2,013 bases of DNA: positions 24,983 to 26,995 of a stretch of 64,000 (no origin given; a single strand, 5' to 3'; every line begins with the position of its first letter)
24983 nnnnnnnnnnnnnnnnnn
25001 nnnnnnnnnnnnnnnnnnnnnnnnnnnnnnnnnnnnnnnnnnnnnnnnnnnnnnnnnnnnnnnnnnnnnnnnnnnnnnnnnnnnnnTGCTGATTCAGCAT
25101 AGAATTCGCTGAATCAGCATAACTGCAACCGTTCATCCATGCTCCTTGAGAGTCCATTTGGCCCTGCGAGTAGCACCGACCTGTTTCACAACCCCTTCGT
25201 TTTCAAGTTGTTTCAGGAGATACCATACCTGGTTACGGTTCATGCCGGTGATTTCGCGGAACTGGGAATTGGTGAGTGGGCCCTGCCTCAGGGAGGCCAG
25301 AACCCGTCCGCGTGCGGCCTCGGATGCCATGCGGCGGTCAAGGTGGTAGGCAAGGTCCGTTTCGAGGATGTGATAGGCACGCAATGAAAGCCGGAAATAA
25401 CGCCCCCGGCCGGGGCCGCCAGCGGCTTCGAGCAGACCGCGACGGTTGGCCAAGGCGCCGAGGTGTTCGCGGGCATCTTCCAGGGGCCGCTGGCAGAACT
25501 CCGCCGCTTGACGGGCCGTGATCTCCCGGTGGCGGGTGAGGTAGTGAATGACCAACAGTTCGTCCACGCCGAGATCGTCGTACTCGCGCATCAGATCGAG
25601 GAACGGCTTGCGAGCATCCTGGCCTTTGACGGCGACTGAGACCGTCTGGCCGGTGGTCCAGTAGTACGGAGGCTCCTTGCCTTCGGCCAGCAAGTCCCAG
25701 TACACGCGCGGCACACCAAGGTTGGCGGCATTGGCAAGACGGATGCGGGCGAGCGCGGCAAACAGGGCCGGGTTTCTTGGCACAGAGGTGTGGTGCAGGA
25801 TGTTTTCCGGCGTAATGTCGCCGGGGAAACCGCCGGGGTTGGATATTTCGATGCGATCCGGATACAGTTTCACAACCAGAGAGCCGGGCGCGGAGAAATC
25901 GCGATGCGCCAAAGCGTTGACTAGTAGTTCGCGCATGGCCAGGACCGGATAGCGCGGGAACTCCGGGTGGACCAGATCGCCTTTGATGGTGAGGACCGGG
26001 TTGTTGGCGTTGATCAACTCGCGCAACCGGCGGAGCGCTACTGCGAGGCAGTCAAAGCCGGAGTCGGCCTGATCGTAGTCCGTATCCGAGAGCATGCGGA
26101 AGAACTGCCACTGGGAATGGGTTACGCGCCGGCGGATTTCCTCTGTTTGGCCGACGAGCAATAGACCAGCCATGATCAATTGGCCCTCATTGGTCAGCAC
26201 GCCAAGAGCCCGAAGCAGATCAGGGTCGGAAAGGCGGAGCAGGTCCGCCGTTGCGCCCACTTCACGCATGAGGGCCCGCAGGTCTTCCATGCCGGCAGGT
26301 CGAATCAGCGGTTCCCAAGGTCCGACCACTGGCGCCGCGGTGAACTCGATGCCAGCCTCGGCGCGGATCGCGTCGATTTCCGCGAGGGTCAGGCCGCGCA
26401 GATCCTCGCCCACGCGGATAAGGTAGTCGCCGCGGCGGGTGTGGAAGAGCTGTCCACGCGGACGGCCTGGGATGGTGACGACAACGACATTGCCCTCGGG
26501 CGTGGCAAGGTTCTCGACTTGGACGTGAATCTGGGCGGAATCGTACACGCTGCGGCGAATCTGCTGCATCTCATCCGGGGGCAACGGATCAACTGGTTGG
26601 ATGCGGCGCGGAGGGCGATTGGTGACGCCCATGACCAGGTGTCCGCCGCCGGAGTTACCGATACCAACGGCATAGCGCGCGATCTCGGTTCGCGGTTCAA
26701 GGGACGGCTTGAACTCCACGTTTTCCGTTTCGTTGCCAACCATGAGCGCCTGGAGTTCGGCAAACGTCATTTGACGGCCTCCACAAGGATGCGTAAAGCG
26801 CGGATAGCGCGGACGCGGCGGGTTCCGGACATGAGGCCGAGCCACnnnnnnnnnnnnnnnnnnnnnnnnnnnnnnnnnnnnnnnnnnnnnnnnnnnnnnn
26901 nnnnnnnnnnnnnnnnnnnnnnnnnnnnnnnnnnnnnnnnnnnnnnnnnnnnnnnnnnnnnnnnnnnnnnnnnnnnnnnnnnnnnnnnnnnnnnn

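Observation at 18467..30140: Five-gene BREX-related but PglZ-less defense operon: DUF499 ATPase / small protein / AlbA_2-HATPase-wHTH / DUF1156 DPPY methylase / PLD-SNF2 helicase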

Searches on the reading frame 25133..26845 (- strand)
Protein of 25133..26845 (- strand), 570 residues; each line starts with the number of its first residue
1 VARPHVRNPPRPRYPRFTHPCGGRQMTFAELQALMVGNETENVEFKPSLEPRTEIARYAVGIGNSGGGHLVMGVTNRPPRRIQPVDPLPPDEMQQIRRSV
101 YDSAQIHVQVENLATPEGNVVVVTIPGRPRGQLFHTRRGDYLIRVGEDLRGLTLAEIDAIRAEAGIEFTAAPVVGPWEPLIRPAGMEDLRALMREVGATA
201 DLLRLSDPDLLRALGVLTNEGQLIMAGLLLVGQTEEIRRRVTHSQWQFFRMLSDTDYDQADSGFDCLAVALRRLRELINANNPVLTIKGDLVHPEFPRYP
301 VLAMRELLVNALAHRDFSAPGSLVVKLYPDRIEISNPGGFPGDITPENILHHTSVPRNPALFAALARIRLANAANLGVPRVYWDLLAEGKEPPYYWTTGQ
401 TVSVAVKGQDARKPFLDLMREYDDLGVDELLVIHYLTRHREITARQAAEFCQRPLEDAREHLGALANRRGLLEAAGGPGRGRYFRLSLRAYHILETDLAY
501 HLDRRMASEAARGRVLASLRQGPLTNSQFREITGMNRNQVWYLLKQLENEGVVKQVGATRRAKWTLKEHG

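Call 3: search_protein_families(library=pfam, proteins=[window:25133-26845:-], max_evalue=0.01)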
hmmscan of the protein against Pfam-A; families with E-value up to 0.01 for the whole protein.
window:25133-26845:- (570 aa): 7 families
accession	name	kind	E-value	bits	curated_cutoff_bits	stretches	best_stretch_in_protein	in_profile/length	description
PF13749.12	HATPase_c_4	-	3.6e-15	56.2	26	1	325-405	6-88/89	Putative ATP-dependent DNA helicase recG C-terminal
PF04326.19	SLFN_AlbA_2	-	3.4e-11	44.1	25.3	1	39-149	1-114/118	Schlafen, AlbA_2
PF12840.13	HTH_20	-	0.00025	21.4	27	0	510-556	4-51/51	Helix-turn-helix domain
PF09107.17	SelB-wing_3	-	0.00097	19.1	23.2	1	521-561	6-46/47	Elongation factor SelB, winged helix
PF01022.26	HTH_5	-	0.0012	19.1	22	1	512-554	4-46/47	Bacterial regulatory protein, arsR family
PF13412.12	HTH_24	-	0.0023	17.9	21.9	1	519-554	12-48/48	Winged helix-turn-helix DNA-binding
PF25213.1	HVO_A0261_N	-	0.0029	17.9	35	0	507-558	8-59/86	HVO_A0261 N-terminal domain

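Call 4: search_protein_families(library=padloc, proteins=[window:25133-26845:-], max_evalue=0.01)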
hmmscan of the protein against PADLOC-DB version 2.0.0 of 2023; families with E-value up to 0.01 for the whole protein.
window:25133-26845:- (570 aa): 4 families
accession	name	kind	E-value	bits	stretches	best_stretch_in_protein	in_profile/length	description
PDLC02402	Aga_SIR2-PNTD1-PNTD2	-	5.6e-11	39.3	1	224-345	372-488/876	Class I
PDLC02418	Aga_SIR2-Kinase-PNTD1-PNTD2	-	1.9e-09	34.3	1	272-344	294-365/756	Class I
PDLC02394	pAgo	-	3.7e-05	19.6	1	295-369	311-391/1121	-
PDLC01438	Csa3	-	0.0048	15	0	508-566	146-201/305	"CAS-I,CAS-II,CAS-III,CAS-IV,CAS-V,CAS-VI; associated_signaling"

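Call 21: search_protein_families(library=ncbifam, proteins=[window:25133-26770:-], max_evalue=0.001)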
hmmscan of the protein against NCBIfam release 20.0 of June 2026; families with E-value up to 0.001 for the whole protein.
window:25133-26770:- (545 aa): 0 families

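Call 48: search_protein_families(library=pfam, alignment_id=A3, max_evalue=0.001)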
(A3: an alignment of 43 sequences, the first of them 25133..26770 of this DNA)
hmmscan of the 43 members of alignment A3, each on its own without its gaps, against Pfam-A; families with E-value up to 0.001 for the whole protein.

A. member 1, window:25133-26770:- (545 aa): 4 families
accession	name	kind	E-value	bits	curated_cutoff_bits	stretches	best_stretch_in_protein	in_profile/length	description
PF13749.12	HATPase_c_4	-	3.3e-15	56.3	26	1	300-380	6-88/89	Putative ATP-dependent DNA helicase recG C-terminal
PF04326.19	SLFN_AlbA_2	-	3.1e-11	44.3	25.3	1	14-124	1-114/118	Schlafen, AlbA_2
PF12840.13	HTH_20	-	0.00026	21.4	27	0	485-531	4-51/51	Helix-turn-helix domain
PF09107.17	SelB-wing_3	-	0.00089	19.2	23.2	0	496-536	6-46/47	Elongation factor SelB, winged helix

B. families by the number of members that match (of 43 scanned): 46 families (the first 25 are shown)
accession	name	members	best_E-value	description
PF01936.24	NYN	9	1e-13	NYN domain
PF13749.12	HATPase_c_4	4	3.3e-24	Putative ATP-dependent DNA helicase recG C-terminal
PF04326.19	SLFN_AlbA_2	4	1.1e-16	Schlafen, AlbA_2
PF13401.12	AAA_22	3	4e-09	AAA domain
PF12802.13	MarR_2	3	0.00014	MarR family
PF18144.7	SMODS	2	2.7e-29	Second Messenger Oligonucleotide or Dinucleotide Synthetase domain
PF13191.12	AAA_16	2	8.1e-07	AAA ATPase domain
PF14516.12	AAA_35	2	3.3e-06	AAA-like domain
PF01637.24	ATPase_2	2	1.8e-05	ATPase domain predominantly from Archaea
PF14367.12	DUF4411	1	4.1e-54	Domain of unknown function (DUF4411)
PF00145.23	DNA_methylase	1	1.5e-46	C-5 cytosine-specific DNA methylase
PF13604.12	AAA_30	1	9.6e-28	AAA domain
PF03852.21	Vsr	1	7e-24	DNA mismatch endonuclease Vsr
PF13245.12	AAA_19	1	7.7e-23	AAA domain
PF03235.19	GmrSD_N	1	1.3e-18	GmrSD restriction endonuclease, N-terminal domain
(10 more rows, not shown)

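Call 92: search_solved_structures(query=window:25133-26770:-, max_evalue=0.01)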
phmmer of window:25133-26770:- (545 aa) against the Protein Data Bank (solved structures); distinct sequences matched with E-value up to 0.01: 1.
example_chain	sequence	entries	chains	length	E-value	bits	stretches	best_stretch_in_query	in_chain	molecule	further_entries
3lmm_A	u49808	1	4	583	2e-19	73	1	117-439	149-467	Uncharacterized protein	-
